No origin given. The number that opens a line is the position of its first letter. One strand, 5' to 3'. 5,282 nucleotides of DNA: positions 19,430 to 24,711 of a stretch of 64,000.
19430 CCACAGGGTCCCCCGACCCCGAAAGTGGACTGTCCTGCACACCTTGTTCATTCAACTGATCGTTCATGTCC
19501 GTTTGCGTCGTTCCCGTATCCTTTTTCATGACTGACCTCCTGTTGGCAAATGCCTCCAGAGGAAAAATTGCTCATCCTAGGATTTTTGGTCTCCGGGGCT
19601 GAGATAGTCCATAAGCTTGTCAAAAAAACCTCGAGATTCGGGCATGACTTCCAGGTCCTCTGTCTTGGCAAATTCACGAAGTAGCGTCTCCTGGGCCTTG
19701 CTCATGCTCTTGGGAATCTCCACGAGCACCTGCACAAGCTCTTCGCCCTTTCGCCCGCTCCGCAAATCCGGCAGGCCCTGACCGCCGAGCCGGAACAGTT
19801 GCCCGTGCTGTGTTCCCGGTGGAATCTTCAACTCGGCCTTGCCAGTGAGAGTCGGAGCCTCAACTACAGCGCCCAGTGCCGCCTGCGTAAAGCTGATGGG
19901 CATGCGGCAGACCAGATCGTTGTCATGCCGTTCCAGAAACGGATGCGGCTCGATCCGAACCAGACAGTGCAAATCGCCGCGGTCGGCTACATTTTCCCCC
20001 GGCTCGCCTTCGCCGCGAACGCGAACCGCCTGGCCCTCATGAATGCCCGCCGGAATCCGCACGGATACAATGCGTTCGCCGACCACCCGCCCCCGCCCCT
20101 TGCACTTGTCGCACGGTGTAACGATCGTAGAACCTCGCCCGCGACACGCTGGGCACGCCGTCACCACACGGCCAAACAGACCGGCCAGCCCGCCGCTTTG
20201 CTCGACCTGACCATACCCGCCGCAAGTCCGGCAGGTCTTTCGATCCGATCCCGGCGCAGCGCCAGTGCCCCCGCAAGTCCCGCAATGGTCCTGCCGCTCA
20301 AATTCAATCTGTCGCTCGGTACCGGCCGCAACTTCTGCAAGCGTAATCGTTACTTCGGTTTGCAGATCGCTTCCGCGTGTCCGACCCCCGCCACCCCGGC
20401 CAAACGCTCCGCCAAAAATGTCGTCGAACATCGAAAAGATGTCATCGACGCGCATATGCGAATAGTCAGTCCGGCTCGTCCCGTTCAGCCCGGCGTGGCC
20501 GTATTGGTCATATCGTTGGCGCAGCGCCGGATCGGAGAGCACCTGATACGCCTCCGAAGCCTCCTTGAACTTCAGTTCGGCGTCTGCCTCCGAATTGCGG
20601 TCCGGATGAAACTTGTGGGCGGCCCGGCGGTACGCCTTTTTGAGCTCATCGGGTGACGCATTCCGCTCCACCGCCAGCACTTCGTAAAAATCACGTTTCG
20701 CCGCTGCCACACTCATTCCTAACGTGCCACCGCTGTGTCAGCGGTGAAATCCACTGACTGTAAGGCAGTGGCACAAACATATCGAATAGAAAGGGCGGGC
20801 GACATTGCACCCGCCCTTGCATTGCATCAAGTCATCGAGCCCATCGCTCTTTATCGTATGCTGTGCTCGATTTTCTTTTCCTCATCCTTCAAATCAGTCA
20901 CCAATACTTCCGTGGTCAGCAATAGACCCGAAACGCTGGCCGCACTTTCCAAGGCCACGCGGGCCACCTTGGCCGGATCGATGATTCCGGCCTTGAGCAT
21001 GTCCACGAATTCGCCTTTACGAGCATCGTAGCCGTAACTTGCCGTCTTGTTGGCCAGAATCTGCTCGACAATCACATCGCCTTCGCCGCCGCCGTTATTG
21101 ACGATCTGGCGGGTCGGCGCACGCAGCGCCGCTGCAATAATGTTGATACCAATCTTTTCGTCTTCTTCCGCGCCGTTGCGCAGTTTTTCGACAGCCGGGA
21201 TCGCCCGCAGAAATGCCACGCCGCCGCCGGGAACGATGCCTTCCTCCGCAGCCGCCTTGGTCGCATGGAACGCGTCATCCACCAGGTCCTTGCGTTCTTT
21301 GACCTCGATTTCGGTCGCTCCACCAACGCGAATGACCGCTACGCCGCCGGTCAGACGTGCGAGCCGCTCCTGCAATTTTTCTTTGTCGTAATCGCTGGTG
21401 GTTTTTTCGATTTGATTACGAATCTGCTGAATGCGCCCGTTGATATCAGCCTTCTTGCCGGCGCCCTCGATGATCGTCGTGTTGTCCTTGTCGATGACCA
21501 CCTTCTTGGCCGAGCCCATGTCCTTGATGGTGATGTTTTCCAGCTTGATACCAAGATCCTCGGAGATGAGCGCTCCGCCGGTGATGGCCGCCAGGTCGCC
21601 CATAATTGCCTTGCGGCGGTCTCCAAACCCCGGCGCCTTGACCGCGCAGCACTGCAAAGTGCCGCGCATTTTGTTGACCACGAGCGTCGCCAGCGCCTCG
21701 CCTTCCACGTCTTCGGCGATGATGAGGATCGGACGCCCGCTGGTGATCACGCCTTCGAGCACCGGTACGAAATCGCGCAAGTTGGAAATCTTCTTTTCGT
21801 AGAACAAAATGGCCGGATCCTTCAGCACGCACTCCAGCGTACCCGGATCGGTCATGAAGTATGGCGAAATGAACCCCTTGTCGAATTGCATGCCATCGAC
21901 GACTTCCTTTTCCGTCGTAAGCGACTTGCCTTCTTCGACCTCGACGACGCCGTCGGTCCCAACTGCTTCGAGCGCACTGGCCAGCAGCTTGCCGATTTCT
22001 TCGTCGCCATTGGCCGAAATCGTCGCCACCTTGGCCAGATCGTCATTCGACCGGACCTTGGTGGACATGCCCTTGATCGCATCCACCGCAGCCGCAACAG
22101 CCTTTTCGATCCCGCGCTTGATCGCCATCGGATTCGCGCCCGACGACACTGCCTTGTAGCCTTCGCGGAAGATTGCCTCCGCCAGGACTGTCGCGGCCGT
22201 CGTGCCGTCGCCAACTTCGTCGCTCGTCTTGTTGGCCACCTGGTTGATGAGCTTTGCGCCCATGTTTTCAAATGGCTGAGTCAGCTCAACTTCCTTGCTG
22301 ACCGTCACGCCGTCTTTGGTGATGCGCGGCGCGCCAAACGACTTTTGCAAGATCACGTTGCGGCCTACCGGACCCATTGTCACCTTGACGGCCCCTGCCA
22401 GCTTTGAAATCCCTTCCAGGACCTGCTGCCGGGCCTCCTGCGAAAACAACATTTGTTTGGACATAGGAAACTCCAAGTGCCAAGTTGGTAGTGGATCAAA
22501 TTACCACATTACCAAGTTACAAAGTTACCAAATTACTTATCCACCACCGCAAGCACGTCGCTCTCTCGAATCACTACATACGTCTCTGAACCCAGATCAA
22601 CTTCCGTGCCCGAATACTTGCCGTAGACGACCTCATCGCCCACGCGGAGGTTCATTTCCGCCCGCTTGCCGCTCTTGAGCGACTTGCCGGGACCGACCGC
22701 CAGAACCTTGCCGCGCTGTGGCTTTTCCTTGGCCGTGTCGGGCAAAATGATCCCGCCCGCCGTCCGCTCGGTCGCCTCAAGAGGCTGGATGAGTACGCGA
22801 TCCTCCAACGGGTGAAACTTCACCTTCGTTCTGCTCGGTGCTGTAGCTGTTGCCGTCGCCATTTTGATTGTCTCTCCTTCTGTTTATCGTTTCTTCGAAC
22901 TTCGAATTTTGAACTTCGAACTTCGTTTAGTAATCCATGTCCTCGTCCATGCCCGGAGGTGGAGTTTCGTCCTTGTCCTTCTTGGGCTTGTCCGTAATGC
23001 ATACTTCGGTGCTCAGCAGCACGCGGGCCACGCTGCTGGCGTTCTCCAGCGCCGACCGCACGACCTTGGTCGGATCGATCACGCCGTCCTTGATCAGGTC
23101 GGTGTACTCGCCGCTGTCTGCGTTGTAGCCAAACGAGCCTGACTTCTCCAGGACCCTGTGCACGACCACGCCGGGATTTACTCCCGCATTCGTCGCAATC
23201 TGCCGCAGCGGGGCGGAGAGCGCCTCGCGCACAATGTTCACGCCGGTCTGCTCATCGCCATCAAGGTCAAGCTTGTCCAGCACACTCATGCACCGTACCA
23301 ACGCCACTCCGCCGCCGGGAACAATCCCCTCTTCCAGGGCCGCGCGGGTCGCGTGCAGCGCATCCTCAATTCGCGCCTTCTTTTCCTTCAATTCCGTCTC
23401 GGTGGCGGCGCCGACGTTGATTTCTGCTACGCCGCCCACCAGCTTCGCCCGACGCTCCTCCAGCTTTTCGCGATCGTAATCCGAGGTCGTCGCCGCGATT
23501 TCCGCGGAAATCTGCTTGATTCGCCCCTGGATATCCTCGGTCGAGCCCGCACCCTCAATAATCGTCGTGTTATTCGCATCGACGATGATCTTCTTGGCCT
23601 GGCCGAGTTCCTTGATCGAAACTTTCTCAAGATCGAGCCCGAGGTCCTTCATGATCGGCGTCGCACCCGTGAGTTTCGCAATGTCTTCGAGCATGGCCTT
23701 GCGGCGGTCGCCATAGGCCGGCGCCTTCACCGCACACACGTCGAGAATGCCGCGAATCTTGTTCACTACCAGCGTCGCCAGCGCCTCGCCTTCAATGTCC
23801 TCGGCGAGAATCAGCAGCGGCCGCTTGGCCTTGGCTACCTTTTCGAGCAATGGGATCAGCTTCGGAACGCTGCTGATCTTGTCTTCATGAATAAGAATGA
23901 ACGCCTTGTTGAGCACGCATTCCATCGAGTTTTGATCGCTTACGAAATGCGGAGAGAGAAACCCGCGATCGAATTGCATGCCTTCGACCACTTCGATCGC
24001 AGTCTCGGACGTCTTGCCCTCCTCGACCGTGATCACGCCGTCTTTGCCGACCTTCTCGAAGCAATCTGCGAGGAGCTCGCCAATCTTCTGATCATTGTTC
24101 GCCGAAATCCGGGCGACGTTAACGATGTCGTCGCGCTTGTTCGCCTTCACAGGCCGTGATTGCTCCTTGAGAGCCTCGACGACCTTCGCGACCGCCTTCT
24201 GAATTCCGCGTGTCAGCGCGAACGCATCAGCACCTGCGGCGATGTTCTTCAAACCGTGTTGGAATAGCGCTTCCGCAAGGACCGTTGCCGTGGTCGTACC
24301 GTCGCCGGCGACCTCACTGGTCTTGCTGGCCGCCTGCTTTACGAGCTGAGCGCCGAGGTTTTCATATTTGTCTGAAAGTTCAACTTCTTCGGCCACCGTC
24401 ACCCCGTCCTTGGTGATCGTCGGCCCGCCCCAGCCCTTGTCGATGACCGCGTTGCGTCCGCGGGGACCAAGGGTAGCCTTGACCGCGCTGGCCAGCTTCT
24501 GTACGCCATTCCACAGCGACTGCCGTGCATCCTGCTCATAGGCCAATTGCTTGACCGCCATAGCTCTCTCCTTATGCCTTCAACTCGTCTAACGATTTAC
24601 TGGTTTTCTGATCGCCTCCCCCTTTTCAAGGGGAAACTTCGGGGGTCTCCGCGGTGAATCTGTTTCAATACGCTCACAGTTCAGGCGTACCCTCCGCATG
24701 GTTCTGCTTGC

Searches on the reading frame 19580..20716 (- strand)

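Call 57: search_protein_families(library=pfam, proteins=[window:19580-20716:-], max_evalue=0.000001)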
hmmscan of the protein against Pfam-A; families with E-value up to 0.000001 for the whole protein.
window:19580-20716:- (379 aa): 3 families
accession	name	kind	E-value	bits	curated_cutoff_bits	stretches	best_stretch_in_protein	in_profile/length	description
PF01556.23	DnaJ_C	-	7.8e-45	153.1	26.6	1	118-335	1-152/152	DnaJ C terminal domain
PF00226.36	DnaJ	-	8e-23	80.8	27.8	1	9-70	1-63/63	DnaJ domain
PF00684.25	DnaJ_CXXCXGXG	-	1.3e-12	48.2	32.7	1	145-209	1-65/65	DnaJ central domain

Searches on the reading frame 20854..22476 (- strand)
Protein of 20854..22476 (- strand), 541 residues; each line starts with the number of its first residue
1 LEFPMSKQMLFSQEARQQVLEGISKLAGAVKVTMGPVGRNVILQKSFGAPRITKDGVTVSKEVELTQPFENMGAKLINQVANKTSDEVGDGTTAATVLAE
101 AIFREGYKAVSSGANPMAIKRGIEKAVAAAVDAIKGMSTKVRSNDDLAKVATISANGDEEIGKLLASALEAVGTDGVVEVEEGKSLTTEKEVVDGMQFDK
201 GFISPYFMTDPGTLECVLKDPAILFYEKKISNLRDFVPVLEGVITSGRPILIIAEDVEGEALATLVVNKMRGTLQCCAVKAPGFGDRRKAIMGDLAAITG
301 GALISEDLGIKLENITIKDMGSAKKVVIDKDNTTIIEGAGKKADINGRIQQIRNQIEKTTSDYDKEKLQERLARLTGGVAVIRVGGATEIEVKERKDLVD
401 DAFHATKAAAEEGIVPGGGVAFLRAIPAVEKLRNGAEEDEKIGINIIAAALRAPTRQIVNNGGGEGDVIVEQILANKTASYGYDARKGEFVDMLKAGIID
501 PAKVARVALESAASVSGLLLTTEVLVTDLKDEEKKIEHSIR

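Call 57: search_protein_families(library=pfam, proteins=[window:20854-22476:-], max_evalue=0.000001)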
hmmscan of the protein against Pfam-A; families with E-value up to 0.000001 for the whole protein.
window:20854-22476:- (541 aa): 1 family
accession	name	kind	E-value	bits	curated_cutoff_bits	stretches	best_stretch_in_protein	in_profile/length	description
PF00118.29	Cpn60_TCP1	-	3.1e-79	267.4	34.3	1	26-526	1-486/490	TCP-1/cpn60 chaperonin family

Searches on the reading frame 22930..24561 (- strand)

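Call 57: search_protein_families(library=pfam, proteins=[window:22930-24561:-], max_evalue=0.000001)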
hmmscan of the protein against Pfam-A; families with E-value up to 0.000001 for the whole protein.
window:22930-24561:- (544 aa): 1 family
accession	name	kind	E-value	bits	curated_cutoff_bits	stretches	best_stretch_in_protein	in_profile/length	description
PF00118.29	Cpn60_TCP1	-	1.8e-80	271.5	34.3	1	23-525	1-489/490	TCP-1/cpn60 chaperonin family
